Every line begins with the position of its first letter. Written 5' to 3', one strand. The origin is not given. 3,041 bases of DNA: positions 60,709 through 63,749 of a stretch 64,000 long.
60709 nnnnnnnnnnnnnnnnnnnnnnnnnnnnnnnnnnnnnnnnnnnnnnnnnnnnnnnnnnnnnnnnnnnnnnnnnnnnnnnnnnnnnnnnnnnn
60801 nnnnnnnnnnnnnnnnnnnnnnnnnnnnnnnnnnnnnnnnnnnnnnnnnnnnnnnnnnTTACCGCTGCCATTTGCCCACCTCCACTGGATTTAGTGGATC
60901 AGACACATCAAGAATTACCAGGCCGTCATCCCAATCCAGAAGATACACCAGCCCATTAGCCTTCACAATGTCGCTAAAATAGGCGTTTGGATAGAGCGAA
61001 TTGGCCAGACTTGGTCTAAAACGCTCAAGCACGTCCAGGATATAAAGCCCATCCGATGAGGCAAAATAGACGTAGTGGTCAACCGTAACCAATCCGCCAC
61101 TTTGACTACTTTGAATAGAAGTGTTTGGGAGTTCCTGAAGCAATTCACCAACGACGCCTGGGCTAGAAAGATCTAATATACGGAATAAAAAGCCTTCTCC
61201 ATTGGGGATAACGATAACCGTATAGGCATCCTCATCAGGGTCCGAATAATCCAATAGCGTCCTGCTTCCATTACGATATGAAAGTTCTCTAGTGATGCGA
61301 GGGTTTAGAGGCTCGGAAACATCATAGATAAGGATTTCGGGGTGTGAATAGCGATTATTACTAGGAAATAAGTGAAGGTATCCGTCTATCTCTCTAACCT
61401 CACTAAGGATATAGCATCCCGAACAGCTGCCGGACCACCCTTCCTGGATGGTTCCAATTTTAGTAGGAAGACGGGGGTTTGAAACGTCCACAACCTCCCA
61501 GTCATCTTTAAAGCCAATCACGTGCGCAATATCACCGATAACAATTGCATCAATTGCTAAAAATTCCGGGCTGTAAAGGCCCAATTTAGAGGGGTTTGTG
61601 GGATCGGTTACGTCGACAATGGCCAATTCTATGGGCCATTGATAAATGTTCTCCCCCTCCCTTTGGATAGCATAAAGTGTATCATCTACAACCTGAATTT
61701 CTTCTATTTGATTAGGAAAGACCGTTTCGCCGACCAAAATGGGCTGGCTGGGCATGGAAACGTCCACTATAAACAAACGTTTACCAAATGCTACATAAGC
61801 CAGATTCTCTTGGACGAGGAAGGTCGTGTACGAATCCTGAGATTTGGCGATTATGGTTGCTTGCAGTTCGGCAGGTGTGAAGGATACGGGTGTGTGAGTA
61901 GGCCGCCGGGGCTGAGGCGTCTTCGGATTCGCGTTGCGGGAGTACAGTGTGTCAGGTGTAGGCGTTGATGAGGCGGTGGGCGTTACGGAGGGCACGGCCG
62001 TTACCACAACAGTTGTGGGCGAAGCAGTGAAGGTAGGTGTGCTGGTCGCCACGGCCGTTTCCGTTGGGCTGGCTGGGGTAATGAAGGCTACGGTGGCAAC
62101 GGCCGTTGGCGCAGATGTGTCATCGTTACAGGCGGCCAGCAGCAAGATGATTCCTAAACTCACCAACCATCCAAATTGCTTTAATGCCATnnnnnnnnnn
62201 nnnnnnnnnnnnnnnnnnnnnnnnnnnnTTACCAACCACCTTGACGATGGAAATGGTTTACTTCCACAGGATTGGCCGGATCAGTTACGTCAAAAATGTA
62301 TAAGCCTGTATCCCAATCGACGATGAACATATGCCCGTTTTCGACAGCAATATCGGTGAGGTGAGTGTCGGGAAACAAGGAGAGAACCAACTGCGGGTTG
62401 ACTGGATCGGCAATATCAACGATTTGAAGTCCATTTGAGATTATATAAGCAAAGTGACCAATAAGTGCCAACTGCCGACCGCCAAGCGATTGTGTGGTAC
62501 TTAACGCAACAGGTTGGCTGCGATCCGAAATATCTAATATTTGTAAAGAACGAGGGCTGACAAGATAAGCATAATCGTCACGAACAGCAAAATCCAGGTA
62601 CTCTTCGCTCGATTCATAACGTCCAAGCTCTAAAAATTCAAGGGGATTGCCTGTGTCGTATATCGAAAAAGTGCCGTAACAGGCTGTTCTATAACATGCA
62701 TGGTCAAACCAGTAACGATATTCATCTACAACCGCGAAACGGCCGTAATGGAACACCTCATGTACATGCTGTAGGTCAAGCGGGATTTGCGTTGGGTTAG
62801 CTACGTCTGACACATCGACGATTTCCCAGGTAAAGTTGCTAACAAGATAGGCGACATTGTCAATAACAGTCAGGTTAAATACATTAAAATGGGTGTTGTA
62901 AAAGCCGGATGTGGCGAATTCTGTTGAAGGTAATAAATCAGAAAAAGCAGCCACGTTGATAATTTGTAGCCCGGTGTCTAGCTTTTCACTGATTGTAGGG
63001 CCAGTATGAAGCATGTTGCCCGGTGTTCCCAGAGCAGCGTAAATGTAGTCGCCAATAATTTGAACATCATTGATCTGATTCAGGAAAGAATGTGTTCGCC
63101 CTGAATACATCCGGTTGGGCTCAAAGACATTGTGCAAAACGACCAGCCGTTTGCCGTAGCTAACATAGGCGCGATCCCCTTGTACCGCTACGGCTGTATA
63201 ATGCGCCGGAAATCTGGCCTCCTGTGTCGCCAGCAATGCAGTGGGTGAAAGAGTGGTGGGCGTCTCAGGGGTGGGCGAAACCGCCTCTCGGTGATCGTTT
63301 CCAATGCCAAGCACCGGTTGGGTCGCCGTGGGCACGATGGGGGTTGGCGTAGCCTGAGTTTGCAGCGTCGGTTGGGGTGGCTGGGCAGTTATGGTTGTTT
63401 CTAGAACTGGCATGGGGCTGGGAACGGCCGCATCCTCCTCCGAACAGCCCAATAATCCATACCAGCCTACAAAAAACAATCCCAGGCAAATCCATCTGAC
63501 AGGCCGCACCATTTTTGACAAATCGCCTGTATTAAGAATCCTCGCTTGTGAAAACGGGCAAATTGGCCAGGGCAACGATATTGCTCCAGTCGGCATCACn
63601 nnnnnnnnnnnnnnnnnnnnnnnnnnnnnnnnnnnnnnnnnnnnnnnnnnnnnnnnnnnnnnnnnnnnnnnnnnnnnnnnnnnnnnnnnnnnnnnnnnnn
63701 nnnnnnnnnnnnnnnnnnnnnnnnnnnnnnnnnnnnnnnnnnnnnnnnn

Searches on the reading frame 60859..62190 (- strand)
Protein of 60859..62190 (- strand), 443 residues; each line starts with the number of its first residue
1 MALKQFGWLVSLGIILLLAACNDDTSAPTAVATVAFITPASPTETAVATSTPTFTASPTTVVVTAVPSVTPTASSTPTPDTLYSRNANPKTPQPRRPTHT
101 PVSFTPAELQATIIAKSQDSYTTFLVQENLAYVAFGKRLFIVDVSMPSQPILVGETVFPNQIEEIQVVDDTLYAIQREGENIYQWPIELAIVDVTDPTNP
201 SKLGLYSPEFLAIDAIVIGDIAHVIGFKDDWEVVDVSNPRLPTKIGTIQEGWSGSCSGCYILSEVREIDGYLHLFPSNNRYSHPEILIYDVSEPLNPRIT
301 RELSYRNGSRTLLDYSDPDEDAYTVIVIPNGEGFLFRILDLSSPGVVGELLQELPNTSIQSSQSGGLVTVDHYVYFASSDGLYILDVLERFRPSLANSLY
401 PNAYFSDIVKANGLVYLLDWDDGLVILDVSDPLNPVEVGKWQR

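Call 39: search_protein_families(library=pfam, proteins=[window:60859-62190:-], max_evalue=0.01)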
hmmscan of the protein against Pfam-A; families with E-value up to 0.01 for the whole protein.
window:60859-62190:- (443 aa): 2 families
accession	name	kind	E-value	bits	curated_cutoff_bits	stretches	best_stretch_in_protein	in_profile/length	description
PF08309.17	LVIVD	-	9.7e-22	76.5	20.2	2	126-154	9-38/42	LVIVD repeat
PF09826.15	Beta_propel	-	0.00015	21.2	22.4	0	127-182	81-135/495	Beta propeller domain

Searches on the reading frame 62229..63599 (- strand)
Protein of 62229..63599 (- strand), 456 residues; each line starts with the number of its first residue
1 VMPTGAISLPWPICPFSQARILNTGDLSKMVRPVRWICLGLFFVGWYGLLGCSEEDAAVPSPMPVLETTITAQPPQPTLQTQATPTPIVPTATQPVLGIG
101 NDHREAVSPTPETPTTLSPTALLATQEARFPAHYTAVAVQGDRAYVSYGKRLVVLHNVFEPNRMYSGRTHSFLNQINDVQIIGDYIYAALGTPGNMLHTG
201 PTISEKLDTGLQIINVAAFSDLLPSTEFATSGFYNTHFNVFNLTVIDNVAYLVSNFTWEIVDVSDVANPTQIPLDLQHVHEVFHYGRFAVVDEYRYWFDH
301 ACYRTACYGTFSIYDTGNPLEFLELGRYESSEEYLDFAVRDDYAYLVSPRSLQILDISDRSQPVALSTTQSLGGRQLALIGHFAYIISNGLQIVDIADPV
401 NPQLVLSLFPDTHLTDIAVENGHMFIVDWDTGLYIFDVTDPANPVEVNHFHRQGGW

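Call 39: search_protein_families(library=pfam, proteins=[window:62229-63599:-], max_evalue=0.01)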
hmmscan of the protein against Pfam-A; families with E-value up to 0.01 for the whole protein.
window:62229-63599:- (456 aa): 1 family
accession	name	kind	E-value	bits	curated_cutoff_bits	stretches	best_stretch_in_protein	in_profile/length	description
PF08309.17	LVIVD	-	2.6e-22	78.3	20.2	3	416-448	6-38/42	LVIVD repeat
